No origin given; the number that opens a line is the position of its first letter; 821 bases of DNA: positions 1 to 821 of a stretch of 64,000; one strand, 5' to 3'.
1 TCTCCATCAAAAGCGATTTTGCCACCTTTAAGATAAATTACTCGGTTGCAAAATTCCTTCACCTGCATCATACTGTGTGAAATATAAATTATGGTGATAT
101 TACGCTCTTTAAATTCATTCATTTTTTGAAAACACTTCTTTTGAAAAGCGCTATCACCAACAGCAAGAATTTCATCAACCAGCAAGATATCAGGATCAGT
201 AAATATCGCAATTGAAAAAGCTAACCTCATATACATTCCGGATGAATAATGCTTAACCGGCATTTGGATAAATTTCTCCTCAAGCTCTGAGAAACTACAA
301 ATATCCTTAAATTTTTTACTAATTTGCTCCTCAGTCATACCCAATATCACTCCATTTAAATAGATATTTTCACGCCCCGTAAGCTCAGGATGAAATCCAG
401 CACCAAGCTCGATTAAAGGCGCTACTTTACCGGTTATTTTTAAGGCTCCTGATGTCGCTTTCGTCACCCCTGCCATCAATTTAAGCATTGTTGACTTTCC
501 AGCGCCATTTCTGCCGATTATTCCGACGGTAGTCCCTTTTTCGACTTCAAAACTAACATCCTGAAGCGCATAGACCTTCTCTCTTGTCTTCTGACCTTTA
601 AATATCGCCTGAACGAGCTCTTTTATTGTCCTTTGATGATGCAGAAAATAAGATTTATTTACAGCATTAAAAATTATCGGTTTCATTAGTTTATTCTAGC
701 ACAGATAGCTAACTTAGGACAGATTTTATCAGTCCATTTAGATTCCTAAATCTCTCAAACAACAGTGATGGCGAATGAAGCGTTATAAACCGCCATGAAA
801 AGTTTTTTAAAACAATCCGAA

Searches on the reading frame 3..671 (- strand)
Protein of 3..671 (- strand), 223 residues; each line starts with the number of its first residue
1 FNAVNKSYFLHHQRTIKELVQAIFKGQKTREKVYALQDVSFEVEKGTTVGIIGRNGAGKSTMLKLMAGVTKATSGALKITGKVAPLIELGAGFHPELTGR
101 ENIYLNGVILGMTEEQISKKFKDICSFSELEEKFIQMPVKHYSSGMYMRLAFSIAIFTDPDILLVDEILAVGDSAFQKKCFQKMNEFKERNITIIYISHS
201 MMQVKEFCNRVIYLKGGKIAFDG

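Call 72: search_protein_families(library=ncbifam, proteins=[window:3-671:-], max_evalue=0.001)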
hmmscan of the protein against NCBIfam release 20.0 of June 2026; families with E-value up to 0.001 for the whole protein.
seq(223 aa): 182 families (the best 25 are shown)
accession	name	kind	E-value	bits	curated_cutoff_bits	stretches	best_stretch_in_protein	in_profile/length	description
NF010065.0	PRK13545.1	equivalog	1.3e-65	222.2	538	1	1-219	7-221/549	teichoic acids export protein ATP-binding subunit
NF010066.0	PRK13546.1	equivalog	9.8e-56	189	320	1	3-219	9-221/264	teichoic acids export ABC transporter ATP-binding subunit TagH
NF050108.1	galactan_ABC_ATP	equivalog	5.9e-54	182.8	400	1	22-222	31-230/244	galactan export ABC transporter ATP-binding subunit Wzt/RfbE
TIGR01188.1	drrA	subfamily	6.3e-32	111.1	312.45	1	30-220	3-203/302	daunorubicin resistance ABC transporter, ATP-binding protein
TIGR04521.1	ECF_ATPase_2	equivalog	9.7e-32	110.1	330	2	101-223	104-227/279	energy-coupling factor transporter ATPase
NF010060.0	PRK13537.1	equivalog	1.3e-25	90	521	1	29-220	24-226/314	nodulation factor ABC transporter ATP-binding protein NodI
TIGR04520.1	ECF_ATPase_1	equivalog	1.6e-24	86.8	315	2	28-82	12-64/269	energy-coupling factor transporter ATPase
TIGR03740.1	galliderm_ABC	subfamily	2.3e-24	86.3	309.75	1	28-222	8-205/223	lantibiotic protection ABC transporter ATP-binding subunit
NF010059.0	PRK13536.1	equivalog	1.1e-23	83.5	549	1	26-218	49-251/342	nodulation factor ABC transporter ATP-binding protein NodI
TIGR02673.1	FtsE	equivalog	7.7e-23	81.3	264.85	2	96-217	93-213/214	cell division ATP-binding protein FtsE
NF010158.0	PRK13637.1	equivalog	8.4e-23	80.9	390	2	103-223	105-227/287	energy-coupling factor transporter ATPase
TIGR02315.1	ABC_phnC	equivalog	1.7e-22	80.1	266.1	2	136-223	140-228/243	phosphonate ABC transporter ATP-binding protein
NF033858.1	ABC2_perm_RbbA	equivalog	2.4e-22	78.7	1050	1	34-219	280-475/909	ribosome-associated ATPase/putative transporter RbbA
TIGR02769.1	nickel_nikE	equivalog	2.7e-22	79.5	332.55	2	23-82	16-73/265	nickel import ATP-binding protein NikE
TIGR03375.1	type_I_sec_LssB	subfamily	3.4e-22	78.5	693.1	2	31-81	478-528/696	type I secretion system permease/ATPase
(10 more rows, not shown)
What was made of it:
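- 1..700 (-): Context: partial TagH/Wzt-like ABC ATPase for glycopolymer export, cut by the window edge. NCBIfam TagH match of 222 bits (call 72).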
